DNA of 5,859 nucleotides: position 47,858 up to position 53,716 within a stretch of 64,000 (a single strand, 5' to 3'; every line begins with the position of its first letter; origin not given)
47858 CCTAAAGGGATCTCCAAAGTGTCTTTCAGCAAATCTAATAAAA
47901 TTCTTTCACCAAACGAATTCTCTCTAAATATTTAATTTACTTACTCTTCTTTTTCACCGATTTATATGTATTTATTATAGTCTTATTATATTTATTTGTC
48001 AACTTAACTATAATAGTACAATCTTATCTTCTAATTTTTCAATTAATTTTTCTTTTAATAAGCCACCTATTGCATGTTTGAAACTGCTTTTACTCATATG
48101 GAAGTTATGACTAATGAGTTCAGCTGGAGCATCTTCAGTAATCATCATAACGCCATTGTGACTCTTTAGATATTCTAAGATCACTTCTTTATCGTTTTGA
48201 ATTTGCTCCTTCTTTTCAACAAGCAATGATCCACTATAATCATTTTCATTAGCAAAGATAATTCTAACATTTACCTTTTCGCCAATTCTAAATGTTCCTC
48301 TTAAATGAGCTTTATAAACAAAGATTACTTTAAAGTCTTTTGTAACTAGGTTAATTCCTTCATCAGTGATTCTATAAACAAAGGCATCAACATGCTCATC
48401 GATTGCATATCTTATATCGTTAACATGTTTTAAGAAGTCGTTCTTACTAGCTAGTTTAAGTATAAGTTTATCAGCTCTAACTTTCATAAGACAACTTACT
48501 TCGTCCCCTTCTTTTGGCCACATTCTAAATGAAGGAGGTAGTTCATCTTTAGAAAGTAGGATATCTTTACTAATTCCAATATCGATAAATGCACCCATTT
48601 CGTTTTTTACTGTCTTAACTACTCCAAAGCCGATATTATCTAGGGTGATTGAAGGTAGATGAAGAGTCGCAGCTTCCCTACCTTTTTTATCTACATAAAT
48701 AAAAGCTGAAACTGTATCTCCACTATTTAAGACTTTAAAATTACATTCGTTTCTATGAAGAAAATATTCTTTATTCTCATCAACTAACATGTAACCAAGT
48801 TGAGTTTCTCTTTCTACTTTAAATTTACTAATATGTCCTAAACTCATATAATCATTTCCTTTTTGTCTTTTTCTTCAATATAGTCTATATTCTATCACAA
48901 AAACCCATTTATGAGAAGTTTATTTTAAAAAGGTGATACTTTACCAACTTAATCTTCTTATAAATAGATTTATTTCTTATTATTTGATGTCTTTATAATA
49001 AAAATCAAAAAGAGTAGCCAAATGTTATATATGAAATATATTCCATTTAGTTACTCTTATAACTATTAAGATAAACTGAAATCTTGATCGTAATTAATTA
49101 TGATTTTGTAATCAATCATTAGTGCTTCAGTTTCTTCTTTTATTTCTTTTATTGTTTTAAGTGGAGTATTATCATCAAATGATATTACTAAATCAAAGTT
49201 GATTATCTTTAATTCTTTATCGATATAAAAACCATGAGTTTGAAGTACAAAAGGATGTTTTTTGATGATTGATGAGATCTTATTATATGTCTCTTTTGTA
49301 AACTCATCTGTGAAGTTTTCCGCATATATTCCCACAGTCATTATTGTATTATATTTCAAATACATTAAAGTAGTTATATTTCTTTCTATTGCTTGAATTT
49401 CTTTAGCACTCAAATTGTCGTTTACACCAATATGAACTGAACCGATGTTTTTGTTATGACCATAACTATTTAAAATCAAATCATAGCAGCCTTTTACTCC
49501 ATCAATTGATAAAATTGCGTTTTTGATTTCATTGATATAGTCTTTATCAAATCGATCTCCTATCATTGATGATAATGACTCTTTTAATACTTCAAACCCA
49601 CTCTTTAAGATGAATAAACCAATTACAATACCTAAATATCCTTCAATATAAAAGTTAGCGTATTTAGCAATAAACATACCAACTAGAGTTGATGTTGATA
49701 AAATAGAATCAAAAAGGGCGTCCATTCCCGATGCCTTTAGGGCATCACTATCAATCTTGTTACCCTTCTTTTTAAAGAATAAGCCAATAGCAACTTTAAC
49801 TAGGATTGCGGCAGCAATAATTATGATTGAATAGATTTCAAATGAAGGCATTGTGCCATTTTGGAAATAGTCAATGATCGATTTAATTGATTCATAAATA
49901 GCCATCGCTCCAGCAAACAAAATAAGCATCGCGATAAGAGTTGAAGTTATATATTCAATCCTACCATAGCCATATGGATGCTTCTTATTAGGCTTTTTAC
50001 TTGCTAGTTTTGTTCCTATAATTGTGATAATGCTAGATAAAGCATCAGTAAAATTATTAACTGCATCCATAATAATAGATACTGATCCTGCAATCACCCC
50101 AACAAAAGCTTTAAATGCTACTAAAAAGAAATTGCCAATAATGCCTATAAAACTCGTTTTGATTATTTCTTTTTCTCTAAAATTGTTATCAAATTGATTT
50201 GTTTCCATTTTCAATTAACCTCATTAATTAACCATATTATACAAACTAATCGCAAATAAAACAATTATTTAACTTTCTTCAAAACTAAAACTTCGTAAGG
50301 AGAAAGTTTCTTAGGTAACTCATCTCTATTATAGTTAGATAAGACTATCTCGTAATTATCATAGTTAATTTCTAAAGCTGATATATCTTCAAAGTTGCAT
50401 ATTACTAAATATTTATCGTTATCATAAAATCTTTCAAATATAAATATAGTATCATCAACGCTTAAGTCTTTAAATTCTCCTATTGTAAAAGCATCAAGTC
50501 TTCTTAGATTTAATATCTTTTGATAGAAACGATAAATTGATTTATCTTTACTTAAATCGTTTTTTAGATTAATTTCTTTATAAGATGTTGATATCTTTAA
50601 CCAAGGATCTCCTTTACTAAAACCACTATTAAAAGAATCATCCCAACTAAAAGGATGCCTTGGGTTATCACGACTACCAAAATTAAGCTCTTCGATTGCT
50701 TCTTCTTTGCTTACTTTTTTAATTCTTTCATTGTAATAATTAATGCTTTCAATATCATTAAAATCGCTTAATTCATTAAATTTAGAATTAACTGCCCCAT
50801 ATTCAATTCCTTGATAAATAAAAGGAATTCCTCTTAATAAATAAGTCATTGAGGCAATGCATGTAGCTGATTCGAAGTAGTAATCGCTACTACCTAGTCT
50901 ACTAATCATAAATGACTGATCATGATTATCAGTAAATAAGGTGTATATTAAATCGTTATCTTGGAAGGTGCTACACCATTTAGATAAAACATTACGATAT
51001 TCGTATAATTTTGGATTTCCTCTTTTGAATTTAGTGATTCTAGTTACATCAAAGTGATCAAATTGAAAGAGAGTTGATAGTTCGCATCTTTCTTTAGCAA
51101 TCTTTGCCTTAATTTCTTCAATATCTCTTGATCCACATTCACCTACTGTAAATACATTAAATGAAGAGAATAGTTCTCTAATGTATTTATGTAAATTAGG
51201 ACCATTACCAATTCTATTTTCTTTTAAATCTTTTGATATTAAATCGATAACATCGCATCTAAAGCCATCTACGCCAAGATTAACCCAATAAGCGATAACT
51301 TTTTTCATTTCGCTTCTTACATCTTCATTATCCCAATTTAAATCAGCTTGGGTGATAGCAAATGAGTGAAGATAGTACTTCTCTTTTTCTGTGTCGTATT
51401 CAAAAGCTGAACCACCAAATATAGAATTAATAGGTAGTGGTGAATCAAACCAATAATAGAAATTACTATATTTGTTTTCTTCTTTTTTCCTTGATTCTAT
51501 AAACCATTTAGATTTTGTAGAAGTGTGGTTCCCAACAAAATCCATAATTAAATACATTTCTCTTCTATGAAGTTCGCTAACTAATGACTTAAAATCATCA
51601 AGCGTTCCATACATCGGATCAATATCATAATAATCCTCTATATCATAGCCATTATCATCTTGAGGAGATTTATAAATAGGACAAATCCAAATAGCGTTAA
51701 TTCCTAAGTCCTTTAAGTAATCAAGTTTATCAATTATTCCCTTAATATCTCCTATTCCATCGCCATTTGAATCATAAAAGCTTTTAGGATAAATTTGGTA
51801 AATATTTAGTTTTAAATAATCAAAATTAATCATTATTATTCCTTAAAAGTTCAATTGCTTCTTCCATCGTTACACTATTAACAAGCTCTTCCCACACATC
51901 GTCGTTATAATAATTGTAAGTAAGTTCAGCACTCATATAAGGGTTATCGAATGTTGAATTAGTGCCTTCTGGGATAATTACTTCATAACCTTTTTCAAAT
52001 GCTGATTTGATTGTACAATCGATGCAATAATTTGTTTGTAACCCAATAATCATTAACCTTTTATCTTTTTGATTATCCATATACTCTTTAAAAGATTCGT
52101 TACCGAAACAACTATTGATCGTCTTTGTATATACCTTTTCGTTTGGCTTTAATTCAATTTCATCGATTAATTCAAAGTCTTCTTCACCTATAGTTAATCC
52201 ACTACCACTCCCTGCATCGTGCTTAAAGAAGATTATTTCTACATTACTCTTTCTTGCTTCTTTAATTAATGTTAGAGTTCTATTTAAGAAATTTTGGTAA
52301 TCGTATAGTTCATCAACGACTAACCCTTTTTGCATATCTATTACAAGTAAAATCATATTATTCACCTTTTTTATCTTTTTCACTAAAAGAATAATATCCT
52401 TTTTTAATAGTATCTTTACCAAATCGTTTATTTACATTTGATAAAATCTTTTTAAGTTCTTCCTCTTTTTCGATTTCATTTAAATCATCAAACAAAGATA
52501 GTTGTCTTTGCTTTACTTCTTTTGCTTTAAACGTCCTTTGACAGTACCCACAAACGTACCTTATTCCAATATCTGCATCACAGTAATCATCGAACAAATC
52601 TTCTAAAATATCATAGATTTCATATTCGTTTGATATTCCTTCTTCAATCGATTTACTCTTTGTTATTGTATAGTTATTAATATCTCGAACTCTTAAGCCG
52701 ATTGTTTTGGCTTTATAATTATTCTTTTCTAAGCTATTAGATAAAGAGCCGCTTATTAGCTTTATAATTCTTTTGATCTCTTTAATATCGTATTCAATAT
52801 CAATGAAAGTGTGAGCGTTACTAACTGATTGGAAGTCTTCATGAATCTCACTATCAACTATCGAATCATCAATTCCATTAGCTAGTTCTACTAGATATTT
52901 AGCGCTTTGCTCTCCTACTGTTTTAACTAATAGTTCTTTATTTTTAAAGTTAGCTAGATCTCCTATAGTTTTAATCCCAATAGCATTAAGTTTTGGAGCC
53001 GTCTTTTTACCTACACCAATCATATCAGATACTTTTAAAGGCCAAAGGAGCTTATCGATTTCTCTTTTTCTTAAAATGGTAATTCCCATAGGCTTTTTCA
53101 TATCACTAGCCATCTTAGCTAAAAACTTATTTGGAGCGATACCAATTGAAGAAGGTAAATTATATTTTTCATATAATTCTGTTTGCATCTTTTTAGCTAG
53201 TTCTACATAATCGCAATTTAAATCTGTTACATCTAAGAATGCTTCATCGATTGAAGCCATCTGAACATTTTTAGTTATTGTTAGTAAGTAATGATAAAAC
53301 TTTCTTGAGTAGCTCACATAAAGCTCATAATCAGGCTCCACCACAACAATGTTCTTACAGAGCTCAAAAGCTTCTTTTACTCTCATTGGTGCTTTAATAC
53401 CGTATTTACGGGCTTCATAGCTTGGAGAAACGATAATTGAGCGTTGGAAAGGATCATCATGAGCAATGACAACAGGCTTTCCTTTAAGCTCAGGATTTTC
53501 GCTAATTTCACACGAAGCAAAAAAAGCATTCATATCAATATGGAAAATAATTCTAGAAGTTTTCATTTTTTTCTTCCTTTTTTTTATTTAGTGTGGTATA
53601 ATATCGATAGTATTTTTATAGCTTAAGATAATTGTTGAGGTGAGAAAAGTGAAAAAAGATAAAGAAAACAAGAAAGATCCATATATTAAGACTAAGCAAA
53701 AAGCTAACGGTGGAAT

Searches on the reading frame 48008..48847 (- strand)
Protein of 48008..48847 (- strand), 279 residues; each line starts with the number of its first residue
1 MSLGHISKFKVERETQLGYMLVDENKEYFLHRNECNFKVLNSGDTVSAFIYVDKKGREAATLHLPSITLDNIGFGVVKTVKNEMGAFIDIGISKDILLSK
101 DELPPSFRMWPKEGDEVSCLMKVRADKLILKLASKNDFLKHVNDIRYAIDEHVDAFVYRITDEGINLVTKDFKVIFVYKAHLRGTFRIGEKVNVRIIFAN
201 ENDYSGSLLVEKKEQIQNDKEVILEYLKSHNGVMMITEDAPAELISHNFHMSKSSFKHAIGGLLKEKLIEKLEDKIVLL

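Call 32: search_protein_families(library=pfam, proteins=[window:48008-48847:-], max_evalue=0.001)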
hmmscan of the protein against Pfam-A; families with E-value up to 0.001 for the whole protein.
window:48008-48847:- (279 aa): 4 families
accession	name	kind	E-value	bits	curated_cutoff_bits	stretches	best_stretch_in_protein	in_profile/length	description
PF13509.12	S1_2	-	1.7e-20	73.3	21.8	1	3-62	1-60/61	S1 domain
PF17783.7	CvfB_WH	-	4.6e-17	62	22.9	1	221-278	1-58/58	CvfB-like winged helix domain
PF21191.3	CvfB_1st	-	9.6e-16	57.8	27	1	73-124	2-54/62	CvfB first S1-like domain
PF21543.3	CvfB_2nd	-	0.00021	21.6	27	1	150-201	14-66/76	Virulence regulatory factor CvfB, second domain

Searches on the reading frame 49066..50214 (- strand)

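Call 32: search_protein_families(library=pfam, proteins=[window:49066-50214:-], max_evalue=0.001)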
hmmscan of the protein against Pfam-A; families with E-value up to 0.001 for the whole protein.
window:49066-50214:- (382 aa): 2 families
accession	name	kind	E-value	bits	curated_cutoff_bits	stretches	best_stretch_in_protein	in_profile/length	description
PF01545.26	Cation_efflux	-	4.1e-41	141.4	26.6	1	22-217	2-197/198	Cation efflux family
PF16916.11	ZT_dimer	-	5.2e-12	46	26.7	1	223-290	2-68/78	Dimerisation domain of Zinc Transporter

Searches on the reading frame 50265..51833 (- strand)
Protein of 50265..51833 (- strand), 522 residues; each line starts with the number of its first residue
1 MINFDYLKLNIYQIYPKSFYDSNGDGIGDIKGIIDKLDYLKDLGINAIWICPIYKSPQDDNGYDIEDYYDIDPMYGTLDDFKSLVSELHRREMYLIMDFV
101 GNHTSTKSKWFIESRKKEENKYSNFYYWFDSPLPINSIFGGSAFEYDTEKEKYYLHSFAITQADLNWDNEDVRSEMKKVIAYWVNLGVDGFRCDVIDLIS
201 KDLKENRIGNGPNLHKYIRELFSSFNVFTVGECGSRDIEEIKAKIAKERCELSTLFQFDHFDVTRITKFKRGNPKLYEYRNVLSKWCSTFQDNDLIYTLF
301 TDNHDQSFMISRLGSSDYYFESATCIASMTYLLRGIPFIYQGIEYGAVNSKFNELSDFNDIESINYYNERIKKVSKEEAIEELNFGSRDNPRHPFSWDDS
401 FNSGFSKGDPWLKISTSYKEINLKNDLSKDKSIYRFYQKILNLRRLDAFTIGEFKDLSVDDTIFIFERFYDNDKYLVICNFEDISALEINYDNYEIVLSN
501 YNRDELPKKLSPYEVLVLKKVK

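Call 88: search_protein_families(library=pfam, proteins=[window:50265-51833:-], max_evalue=0.00001)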
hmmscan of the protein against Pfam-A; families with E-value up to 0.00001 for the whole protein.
window:50265-51833:- (522 aa): 1 family
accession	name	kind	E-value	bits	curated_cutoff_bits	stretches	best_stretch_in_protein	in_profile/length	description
PF00128.31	Alpha-amylase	-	1e-124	417.6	22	1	13-446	1-439/446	Alpha amylase, catalytic domain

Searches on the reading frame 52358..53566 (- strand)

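Call 88: search_protein_families(library=pfam, proteins=[window:52358-53566:-], max_evalue=0.00001)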
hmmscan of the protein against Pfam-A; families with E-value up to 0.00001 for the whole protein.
window:52358-53566:- (402 aa): 3 families
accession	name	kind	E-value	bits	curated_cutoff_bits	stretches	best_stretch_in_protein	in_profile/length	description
PF00817.25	IMS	-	3.2e-48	163.9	23.2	1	10-155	1-148/148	impB/mucB/samB family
PF11799.13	IMS_C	-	1.2e-09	39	20.7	1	246-328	2-84/109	impB/mucB/samB family C-terminal domain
PF11798.14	IMS_HHH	-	1.8e-08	34.6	24.4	1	169-198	3-32/32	IMS family HHH motif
